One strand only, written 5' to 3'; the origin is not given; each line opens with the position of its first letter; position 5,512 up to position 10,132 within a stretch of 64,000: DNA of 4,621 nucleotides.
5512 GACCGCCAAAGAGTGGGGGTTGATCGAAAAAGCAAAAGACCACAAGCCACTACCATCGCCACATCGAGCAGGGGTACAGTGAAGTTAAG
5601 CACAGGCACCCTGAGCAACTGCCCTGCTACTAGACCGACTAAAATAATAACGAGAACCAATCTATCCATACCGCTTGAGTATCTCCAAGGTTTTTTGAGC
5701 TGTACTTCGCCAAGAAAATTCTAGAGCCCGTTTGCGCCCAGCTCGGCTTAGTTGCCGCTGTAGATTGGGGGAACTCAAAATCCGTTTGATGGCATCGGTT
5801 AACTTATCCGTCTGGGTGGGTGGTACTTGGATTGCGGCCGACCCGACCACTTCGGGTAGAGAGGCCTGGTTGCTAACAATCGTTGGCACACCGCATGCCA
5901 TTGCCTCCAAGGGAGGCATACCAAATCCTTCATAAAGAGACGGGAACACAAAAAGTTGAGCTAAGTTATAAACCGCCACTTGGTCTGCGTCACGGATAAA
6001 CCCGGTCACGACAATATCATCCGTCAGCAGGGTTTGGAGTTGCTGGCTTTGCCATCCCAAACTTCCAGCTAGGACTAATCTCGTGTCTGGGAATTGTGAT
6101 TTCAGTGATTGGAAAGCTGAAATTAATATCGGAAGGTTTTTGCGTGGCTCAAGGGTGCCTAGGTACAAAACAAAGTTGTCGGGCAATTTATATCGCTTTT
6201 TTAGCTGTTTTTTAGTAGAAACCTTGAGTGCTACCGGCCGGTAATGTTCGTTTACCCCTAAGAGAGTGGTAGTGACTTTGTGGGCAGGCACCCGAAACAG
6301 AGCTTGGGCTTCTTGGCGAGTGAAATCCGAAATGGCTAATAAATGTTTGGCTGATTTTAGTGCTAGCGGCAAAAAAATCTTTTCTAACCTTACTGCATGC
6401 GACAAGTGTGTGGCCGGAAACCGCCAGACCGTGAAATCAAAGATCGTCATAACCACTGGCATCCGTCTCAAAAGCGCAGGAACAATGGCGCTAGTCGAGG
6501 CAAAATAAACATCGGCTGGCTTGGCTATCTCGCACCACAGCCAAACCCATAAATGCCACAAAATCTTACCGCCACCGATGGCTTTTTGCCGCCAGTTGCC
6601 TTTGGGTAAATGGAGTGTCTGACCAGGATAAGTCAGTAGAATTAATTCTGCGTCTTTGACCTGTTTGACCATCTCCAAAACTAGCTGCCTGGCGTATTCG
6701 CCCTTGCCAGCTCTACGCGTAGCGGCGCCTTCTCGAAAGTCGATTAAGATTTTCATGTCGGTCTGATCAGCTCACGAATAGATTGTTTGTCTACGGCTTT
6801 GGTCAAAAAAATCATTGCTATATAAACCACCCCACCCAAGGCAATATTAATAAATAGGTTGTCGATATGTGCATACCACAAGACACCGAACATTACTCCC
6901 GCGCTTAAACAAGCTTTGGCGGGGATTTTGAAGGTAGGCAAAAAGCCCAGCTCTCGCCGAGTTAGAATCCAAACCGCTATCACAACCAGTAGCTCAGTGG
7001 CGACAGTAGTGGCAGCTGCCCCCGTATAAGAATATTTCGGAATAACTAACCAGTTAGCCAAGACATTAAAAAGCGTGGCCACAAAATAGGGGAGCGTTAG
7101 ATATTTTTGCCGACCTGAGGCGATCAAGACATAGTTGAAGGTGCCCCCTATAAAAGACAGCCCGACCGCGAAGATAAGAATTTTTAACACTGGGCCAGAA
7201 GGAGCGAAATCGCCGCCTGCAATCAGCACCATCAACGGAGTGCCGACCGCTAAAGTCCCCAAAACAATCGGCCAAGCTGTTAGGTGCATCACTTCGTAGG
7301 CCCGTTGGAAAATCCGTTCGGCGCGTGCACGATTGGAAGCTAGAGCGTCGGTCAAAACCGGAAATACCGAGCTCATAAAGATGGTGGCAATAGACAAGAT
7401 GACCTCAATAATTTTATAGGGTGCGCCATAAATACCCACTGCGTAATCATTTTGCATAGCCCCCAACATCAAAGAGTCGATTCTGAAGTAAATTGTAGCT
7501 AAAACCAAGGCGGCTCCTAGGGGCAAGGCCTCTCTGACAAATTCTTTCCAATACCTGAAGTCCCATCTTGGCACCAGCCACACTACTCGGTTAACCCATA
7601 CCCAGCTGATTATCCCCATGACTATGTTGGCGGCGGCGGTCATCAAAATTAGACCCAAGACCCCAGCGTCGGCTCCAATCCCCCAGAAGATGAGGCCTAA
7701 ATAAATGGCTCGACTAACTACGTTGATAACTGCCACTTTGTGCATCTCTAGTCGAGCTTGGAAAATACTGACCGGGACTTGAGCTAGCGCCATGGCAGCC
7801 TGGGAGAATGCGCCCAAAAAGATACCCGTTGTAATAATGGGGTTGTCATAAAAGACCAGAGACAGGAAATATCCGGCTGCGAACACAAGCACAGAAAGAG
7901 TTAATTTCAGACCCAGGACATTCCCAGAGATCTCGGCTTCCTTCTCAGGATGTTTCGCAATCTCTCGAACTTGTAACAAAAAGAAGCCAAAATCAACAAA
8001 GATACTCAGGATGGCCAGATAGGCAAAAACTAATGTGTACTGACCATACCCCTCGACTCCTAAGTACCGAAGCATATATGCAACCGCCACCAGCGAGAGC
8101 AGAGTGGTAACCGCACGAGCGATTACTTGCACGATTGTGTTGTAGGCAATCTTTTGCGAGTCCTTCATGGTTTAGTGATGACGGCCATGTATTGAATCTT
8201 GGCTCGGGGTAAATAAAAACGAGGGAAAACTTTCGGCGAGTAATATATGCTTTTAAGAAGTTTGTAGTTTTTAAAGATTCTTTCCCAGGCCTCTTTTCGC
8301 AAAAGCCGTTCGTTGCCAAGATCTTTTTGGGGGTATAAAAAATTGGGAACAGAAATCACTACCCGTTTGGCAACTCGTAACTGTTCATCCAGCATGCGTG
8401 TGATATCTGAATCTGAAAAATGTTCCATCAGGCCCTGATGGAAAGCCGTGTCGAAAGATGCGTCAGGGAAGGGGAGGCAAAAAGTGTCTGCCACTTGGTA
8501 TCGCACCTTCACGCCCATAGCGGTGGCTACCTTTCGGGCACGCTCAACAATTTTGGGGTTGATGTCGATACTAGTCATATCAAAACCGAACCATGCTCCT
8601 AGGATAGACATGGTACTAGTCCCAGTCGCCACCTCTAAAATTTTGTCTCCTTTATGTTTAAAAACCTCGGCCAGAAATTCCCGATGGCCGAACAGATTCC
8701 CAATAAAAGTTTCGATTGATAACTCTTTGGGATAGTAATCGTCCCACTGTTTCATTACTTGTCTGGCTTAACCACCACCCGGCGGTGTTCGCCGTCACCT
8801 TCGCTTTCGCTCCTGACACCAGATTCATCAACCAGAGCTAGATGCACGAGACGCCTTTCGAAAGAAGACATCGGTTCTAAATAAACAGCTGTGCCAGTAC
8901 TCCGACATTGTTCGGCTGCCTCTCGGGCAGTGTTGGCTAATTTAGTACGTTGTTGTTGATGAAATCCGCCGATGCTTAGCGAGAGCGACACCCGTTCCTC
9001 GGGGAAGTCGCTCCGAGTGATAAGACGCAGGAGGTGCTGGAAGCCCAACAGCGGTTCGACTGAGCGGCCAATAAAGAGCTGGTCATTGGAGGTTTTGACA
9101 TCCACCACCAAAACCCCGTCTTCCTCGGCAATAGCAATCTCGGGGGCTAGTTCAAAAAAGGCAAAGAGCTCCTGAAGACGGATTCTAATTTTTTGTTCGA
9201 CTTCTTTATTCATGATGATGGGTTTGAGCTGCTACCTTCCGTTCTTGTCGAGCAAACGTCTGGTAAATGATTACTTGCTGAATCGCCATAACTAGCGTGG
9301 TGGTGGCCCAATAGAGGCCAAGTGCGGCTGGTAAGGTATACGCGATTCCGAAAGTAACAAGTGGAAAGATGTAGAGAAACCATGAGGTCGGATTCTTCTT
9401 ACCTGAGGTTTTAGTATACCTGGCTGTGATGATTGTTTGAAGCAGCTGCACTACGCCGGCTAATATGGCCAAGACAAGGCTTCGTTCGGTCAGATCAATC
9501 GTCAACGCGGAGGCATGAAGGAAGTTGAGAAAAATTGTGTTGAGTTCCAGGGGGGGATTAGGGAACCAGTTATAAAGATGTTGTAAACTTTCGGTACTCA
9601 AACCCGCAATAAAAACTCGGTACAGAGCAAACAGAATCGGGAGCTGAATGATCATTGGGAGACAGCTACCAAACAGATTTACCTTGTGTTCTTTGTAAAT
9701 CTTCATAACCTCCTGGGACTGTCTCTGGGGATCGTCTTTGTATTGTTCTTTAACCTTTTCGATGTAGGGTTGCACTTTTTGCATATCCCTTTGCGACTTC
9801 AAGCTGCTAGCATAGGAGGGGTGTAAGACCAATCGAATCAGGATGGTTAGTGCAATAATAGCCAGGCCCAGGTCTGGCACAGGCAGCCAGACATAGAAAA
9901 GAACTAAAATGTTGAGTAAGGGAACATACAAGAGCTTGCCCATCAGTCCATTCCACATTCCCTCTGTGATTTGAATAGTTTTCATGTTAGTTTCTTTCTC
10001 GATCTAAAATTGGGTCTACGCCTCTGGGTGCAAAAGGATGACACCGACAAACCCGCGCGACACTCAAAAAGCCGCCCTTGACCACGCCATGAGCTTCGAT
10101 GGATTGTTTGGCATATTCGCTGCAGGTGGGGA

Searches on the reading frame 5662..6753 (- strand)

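Call 60: search_protein_families(library=pfam, proteins=[window:5662-6753:-], max_evalue=0.00001)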
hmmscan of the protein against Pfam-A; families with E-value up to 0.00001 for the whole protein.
window:5662-6753:- (363 aa): 5 families
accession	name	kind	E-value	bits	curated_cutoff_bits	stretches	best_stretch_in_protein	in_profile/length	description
PF00534.26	Glycos_transf_1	-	3.8e-37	127.9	26.4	1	189-342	12-172/172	Glycosyl transferases group 1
PF13692.12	Glyco_trans_1_4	-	1.7e-29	103.3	27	1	195-327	4-141/142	Glycosyl transferases group 1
PF20706.3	GT4-conflict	-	9.5e-13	48.3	26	1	171-353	172-383/385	Family 4 Glycosyltransferase in conflict systems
PF13524.12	Glyco_trans_1_2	-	1.9e-10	41.3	25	1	214-356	6-143/144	Glycosyl transferase-like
PF13439.12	Glyco_transf_4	-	2.6e-06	28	28.5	1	81-168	74-167/170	Glycosyltransferase Family 4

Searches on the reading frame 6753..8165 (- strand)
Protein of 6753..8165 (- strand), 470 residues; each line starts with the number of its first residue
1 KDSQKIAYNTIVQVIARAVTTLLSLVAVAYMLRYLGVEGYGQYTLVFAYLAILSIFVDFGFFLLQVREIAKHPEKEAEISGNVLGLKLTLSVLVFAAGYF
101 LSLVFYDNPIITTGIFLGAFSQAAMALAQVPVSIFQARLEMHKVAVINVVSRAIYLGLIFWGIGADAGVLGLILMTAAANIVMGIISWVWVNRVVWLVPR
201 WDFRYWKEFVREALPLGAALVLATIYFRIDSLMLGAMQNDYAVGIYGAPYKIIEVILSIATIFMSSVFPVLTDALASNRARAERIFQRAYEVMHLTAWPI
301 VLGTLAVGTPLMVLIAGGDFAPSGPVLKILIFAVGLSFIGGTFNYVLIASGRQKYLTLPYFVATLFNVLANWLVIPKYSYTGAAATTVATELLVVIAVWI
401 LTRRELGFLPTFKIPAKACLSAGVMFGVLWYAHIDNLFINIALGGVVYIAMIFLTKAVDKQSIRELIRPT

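Call 60: search_protein_families(library=pfam, proteins=[window:6753-8165:-], max_evalue=0.00001)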
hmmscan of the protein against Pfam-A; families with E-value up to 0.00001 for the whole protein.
window:6753-8165:- (470 aa): 2 families
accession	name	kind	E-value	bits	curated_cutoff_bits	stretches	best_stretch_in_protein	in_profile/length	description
PF01943.22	Polysacc_synt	-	1.3e-33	117.1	28.2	1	8-273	3-272/274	Polysaccharide biosynthesis protein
PF13440.11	Polysacc_synt_3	-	1.6e-20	74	23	1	32-322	3-290/293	Polysaccharide biosynthesis protein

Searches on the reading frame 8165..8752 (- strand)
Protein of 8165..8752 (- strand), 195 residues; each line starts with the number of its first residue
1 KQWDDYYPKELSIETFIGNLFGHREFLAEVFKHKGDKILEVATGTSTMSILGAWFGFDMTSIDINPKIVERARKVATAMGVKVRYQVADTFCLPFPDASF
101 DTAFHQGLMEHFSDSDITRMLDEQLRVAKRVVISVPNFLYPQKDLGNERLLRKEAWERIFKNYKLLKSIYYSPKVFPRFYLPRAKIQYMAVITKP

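Call 60: search_protein_families(library=pfam, proteins=[window:8165-8752:-], max_evalue=0.00001)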
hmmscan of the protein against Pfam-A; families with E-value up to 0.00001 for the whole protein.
window:8165-8752:- (195 aa): 5 families
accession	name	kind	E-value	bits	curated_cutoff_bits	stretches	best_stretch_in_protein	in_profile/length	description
PF13649.12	Methyltransf_25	-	3.6e-15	56.9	27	1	38-129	1-94/97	Methyltransferase domain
PF08241.18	Methyltransf_11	-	4.2e-12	47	21.2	1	39-129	1-88/95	Methyltransferase domain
PF13847.12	Methyltransf_31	-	1e-10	41.9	27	1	33-137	2-113/145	Methyltransferase domain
PF07021.18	MetW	-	8e-07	29.3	21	1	34-140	13-114/193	Methionine biosynthesis protein MetW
PF01209.24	Ubie_methyltran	-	5.7e-06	26.3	20.1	1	32-129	45-144/233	ubiE/COQ5 methyltransferase family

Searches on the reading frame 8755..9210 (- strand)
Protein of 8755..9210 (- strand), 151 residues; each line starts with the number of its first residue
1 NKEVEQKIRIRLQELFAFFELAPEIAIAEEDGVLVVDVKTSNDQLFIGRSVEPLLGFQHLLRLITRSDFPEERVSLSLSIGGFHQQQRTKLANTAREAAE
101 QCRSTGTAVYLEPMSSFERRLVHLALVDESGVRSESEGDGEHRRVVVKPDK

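Call 60: search_protein_families(library=pfam, proteins=[window:8755-9210:-], max_evalue=0.00001)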
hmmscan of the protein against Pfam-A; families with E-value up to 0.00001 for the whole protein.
window:8755-9210:- (151 aa): 1 family
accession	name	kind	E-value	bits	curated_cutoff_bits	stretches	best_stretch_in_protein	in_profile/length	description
PF01424.28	R3H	-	1.1e-17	64.2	26.8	1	91-149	3-60/60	R3H domain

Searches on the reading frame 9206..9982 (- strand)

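Call 60: search_protein_families(library=pfam, proteins=[window:9206-9982:-], max_evalue=0.00001)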
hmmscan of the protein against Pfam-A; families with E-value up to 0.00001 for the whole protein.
window:9206-9982:- (258 aa): 1 family
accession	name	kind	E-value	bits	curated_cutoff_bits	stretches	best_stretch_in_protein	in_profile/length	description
PF02096.25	60KD_IMP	-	1.3e-48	165.5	35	1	39-240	2-162/163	60Kd inner membrane protein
